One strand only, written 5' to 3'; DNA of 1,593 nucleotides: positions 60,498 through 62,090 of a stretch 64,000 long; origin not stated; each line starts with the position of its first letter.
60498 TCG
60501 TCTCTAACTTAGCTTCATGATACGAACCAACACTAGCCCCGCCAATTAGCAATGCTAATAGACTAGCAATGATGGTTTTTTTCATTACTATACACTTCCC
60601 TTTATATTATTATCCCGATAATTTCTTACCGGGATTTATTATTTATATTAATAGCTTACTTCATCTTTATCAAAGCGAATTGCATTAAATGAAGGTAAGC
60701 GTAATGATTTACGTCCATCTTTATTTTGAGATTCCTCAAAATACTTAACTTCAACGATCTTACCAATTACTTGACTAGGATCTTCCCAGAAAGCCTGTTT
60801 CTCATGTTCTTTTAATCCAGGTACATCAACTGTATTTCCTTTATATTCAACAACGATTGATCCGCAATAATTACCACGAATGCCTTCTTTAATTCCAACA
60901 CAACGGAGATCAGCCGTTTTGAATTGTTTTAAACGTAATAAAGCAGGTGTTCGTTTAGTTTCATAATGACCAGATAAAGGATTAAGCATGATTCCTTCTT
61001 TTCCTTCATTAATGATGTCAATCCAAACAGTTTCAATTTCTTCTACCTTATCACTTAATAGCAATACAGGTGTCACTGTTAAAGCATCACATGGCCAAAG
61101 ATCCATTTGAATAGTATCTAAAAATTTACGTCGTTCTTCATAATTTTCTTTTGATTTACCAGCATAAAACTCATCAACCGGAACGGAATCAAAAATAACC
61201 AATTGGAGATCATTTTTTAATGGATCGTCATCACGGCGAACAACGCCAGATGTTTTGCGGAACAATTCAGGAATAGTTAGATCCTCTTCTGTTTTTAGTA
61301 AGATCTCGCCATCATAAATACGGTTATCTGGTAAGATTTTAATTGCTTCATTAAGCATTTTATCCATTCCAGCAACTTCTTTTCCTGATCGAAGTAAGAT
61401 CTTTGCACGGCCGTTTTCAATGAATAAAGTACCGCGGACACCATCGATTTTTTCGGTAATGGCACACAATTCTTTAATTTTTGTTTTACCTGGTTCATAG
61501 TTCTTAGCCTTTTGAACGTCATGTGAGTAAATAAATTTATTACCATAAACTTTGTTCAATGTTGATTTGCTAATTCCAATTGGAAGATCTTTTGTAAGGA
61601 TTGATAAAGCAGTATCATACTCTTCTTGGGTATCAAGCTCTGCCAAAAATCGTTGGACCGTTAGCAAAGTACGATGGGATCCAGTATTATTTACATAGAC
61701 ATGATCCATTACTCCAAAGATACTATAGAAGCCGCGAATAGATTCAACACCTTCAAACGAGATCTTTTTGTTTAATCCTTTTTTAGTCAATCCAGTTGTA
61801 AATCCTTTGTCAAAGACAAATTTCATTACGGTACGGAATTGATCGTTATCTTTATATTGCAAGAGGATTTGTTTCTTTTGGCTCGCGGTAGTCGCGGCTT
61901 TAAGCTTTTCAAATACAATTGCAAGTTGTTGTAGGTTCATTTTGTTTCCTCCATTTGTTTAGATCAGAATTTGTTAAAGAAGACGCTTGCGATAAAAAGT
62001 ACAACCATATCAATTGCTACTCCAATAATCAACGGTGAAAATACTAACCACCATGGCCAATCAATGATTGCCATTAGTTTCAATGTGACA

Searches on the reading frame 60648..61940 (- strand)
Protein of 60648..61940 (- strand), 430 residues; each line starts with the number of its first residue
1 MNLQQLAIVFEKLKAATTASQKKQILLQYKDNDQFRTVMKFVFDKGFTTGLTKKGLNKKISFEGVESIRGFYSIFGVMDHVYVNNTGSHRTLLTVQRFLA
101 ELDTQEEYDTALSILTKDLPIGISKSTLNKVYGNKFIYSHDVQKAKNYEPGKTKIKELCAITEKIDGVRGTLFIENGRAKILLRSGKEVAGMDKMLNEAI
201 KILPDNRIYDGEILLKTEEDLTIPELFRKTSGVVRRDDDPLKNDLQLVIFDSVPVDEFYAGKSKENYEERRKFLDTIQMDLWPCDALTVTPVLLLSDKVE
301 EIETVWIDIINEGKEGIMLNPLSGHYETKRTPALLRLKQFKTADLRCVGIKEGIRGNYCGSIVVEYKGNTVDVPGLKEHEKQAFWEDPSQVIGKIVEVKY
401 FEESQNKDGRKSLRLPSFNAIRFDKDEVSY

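Call 8: search_protein_families(library=pfam, proteins=[window:60648-61940:-])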
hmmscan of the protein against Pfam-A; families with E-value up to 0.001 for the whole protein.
window:60648-61940:- (430 aa): 2 families
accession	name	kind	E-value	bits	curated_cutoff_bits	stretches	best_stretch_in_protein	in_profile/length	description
PF01068.26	DNA_ligase_A_M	-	1.4e-13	51.5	26.2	1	158-337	21-203/204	ATP dependent DNA ligase domain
PF14743.12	DNA_ligase_OB_2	-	1.4e-05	25.4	28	1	358-422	9-66/66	DNA ligase OB-like domain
